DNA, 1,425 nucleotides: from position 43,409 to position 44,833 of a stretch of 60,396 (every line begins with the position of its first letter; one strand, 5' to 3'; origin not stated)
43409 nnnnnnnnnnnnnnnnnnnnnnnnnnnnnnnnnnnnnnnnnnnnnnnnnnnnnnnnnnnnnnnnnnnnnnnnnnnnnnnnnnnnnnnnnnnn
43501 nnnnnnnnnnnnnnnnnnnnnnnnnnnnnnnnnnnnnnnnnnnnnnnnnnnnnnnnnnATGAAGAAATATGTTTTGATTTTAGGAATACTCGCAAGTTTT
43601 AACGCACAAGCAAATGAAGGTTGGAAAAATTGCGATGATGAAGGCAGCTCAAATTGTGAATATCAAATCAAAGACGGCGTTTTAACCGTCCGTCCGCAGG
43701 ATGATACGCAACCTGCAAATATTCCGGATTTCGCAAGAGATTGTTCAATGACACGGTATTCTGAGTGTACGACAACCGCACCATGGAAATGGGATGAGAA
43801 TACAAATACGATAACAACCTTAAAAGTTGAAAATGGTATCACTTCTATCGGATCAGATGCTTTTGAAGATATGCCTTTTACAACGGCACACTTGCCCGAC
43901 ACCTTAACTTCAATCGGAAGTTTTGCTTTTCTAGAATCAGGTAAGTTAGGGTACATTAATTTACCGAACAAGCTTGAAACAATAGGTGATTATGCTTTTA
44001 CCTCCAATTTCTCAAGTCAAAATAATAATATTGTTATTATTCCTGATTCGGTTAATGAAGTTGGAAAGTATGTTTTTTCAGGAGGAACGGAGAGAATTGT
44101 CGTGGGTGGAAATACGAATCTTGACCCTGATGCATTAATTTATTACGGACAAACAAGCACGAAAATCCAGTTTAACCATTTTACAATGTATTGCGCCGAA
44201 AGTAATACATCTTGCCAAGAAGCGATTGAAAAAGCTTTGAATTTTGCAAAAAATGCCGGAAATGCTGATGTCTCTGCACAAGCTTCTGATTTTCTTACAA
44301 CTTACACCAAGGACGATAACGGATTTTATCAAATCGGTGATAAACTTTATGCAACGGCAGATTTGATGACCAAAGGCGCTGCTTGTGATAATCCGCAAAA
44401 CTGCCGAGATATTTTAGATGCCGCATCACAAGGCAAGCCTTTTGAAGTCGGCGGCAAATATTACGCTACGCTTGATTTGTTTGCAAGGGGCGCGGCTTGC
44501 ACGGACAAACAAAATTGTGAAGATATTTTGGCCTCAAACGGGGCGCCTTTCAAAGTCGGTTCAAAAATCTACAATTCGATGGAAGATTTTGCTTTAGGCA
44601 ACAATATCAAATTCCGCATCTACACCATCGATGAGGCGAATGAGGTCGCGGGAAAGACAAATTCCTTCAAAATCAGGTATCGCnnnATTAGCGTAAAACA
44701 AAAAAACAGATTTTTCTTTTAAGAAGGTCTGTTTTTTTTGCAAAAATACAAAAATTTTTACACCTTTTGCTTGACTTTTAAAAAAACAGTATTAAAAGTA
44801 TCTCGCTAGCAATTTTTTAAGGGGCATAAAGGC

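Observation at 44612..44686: Conserved 24-aa C-terminal tag (K/R).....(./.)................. shared by secreted LRR proteins: candidate new sorting or anchoring signal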

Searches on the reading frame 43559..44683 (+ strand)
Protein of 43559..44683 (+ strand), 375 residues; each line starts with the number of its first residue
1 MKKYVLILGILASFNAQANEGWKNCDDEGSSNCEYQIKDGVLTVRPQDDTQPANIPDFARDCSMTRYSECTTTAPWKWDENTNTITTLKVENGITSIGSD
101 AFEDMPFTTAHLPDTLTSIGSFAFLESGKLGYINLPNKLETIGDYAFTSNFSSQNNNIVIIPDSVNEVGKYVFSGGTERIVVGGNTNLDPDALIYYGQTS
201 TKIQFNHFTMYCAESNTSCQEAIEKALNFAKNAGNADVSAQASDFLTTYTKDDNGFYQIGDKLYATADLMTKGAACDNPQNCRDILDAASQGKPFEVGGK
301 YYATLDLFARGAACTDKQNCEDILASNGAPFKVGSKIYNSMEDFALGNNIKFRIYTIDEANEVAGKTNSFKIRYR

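Call 7: search_protein_families(library=pfam, proteins=[window:43559-44683:+], max_evalue=1)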
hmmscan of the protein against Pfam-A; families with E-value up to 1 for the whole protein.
window:43559-44683:+ (375 aa): 3 families
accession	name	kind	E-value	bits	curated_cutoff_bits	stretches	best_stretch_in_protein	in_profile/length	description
PF13306.12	LRR_5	-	1.1e-17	64.6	27.7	1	81-175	10-100/127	BspA type Leucine rich repeat region (6 copies)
PF20056.4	DUF6455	-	0.05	14.1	23.7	0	267-292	40-65/85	Family of unknown function (DUF6455)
PF25543.1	zf-CCCH_tandem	-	0.093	13.3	24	0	305-323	2-20/51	Tandem CCCH zinc finger domains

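Call 8: search_protein_families(library=ncbifam, proteins=[window:43559-44683:+], max_evalue=1)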
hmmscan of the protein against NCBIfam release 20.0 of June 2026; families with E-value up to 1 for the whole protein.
window:43559-44683:+ (375 aa): 2 families
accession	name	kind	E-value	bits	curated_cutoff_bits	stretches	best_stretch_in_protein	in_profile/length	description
NF047961.1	adhesin_HupY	equivalog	3.9e-11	41.8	1250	1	82-175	185-275/978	leucine-rich repeat adhesin HupY/LrrG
NF045861.1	glide_Gli349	exception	3.4e-07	27.3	1750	1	81-127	2698-2744/3169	gliding machinery surface structure protein Gli349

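Call 9: find_encoding_contigs(protein=window:43559-44683:+, flank=2000, max_places=4)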
Protein window:43559-44683:+ (375 aa): 3 contigs read that carry it; 1 place shown.
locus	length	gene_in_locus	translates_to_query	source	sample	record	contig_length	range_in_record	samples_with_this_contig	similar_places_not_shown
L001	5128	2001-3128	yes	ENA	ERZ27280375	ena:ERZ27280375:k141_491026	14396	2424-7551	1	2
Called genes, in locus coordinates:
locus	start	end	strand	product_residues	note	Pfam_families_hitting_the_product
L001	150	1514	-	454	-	PF00587:tRNA-synt_2b, PF03129:HGTP_anticodon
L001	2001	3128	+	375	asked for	PF13306:LRR_5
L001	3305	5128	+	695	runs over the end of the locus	PF03979:Sigma70_r1_1, PF00140:Sigma70_r1_2, PF04546:Sigma70_ner, PF04542:Sigma70_r2, PF04539:Sigma70_r3, PF04545:Sigma70_r4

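Call 29: search_protein_families(library=pfam, alignment_id=A4, max_evalue=0.001)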
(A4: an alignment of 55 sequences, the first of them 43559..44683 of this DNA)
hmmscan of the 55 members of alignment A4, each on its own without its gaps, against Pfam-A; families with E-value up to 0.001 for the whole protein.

A. member 1, window:43559-44683:+ (375 aa): 1 family
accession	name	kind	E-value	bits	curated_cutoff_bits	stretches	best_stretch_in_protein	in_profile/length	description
PF13306.12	LRR_5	-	1.1e-17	64.6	27.7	1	81-175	10-100/127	BspA type Leucine rich repeat region (6 copies)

B. families by the number of members that match (of 55 scanned): 7 families
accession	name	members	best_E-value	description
PF13306.12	LRR_5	51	1e-58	BspA type Leucine rich repeat region (6 copies)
PF13855.12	LRR_8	5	3.1e-18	Leucine rich repeat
PF05725.18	FNIP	2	9.9e-12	FNIP Repeat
PF14938.12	SNAP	1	1.3e-07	Soluble NSF attachment protein, SNAP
PF05593.20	RHS_repeat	1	1.4e-05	RHS Repeat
PF13424.12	TPR_12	1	2.5e-05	Tetratricopeptide repeat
PF00207.28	A2M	1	0.00017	Alpha-2-macroglobulin family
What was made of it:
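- On BspA-type LRR proteins (Pfam PF13306 LRR_5): 51 of 55 family members match (call 29).
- Nearly all carriers belong to one paralogous family (51 of 55 with LRR_5, call 29). The tag is almost confined to one paralogous family (call 29).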

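Call 42: predict_structure(alignment_id=A5)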
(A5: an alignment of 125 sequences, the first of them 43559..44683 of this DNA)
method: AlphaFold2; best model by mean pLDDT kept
length: 375 residues; sequences in the alignment: 125
mean_pLDDT: 88.4   pTM: 0.82
mean pLDDT of the five models: 88.4, 88.1, 87.2, 87.1, 85.9
residues with pLDDT >= 90: 245; 70-90: 86; 50-70: 44; < 50: 0
segments of 3 or more residues with pLDDT < 50: none
pLDDT, mean of each block of 10 residues (from residue 1): 74 66 91 96 97 97 77 92 94 98 94 98 93 94 91 75 98 89 97 76 77 97 93 79 93 96 95 94 93 89 87 91 91 92 90 71 68 63
secondary structure, 60 per line:
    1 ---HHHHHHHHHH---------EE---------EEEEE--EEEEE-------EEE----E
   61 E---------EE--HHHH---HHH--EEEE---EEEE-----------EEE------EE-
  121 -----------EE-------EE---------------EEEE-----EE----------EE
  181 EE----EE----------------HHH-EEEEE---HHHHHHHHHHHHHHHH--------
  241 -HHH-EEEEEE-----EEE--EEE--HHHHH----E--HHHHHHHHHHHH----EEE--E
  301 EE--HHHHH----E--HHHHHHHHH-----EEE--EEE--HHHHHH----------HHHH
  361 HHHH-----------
elements in order: H4-13 E34-38 E41-45 E53-55 H75-78 E87-90 E94-97 E109-111 E158-161 E179-182 E209-213 H217-232 E246-251 E257-259 E262-264 H267-271 H279-290 E295-297 E300-302 H305-309 H317-325 E331-333 E336-338 H341-346 H357-364
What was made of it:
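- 43559..44686 (+): Intact gene C (375 aa): signal peptide (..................|NE), Cys motif, LRR_5, three beta-hairpin/helix modules, tag. AlphaFold model in call 42: mean pLDDT 88, tag 63-71.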

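Call 50: fold_search(model_id=the predicted structure, library=pdb)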
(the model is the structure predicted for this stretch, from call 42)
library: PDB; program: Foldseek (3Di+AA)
matches with E <= 10: 189; with E <= 0.001: 16
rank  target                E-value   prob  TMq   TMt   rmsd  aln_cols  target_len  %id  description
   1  4h09_B                4.3e-06  1.00  0.38  0.38   3.7       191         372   24  Crystal structure of a leucine-rich repeat protein (EUBVEN_01088) from Eubacterium ventriosum ATCC 27560 at 2.50 A res (released 2012-10-10)
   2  4h09_E                5.3e-06  1.00  0.37  0.38   3.7       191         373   24  Crystal structure of a leucine-rich repeat protein (EUBVEN_01088) from Eubacterium ventriosum ATCC 27560 at 2.50 A res (released 2012-10-10)
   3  4h09_A                6.5e-06  1.00  0.38  0.38   3.6       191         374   24  Crystal structure of a leucine-rich repeat protein (EUBVEN_01088) from Eubacterium ventriosum ATCC 27560 at 2.50 A res (released 2012-10-10)
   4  4h09_C                8.5e-06  1.00  0.37  0.38   3.7       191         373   24  Crystal structure of a leucine-rich repeat protein (EUBVEN_01088) from Eubacterium ventriosum ATCC 27560 at 2.50 A res (released 2012-10-10)
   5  4h09_D                1.1e-05  1.00  0.37  0.37   2.9       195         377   22  Crystal structure of a leucine-rich repeat protein (EUBVEN_01088) from Eubacterium ventriosum ATCC 27560 at 2.50 A res (released 2012-10-10)
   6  6mlx_C                1.2e-05  1.00  0.30  0.50  11.8       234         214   13  Crystal structure of T. pallidum Leucine Rich Repeat protein (TpLRR) (released 2019-07-17)
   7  6mlx_A                2.1e-05  1.00  0.28  0.48  11.1       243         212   13  Crystal structure of T. pallidum Leucine Rich Repeat protein (TpLRR) (released 2019-07-17)
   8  4fs7                  5.4e-05  1.00  0.28  0.28  12.7       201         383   19  Crystal structure of a leucine-rich repeat protein (BACOVA_04585) from Bacteroides ovatus ATCC 8483 at 1.19 A resolution (released 2012-09-19)
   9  4cp6                  5.7e-05  1.00  0.24  0.22  14.9       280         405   17  The Crystal structure of Pneumococcal vaccine antigen PcpA (released 2015-02-25)
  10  4gt6                  1.1e-04  1.00  0.23  0.23  14.8       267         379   14  Crystal structure of a leucine rich cell surface protein (FAEPRAA2165_01021) from Faecalibacterium prausnitzii A2-165 at (released 2012-09-26)
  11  4fd0                  1.5e-04  1.00  0.27  0.26  12.2       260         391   15  Crystal structure of a putative cell surface protein (BACCAC_03700) from Bacteroides caccae ATCC 43185 at 2.07 A resolut (released 2012-07-25)
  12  4fdw                  2.2e-04  0.96  0.19  0.19  15.1       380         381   14  Crystal structure of a putative cell surface protein (BACOVA_01565) from Bacteroides ovatus ATCC 8483 at 2.05 A resoluti (released 2012-07-25)
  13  4oju_B                3.9e-04  1.00  0.20  0.50  12.4       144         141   24  Crystal structure of a leucine-rich repeat protein (BACCAP_00569) from Bacteroides capillosus ATCC 29799 at 2.00 A res (released 2014-06-18)
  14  6mlx_B                6.6e-04  1.00  0.26  0.45  11.9       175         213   18  Crystal structure of T. pallidum Leucine Rich Repeat protein (TpLRR) (released 2019-07-17)
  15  4oju_A                8.1e-04  1.00  0.20  0.50  12.4       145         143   24  Crystal structure of a leucine-rich repeat protein (BACCAP_00569) from Bacteroides capillosus ATCC 29799 at 2.00 A res (released 2014-06-18)
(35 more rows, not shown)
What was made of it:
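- On BspA-type LRR proteins (Pfam PF13306 LRR_5): Foldseek hits 4H09, 6MLX, 4FS7 and PcpA (call 50).
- On Chaperone-usher pilin C-terminal motif: The fold is LRR (calls 42, 50).
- Closest known: BspA-like / TpLRR protein families of mucosal microbes. Same: The same LRR_5 head (call 7; fold matches to 4H09 and the T. pallidum TpLRR structure 6MLX, call 50).
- The closest structures are gut-bacterial LRR cell-surface proteins (call 50).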
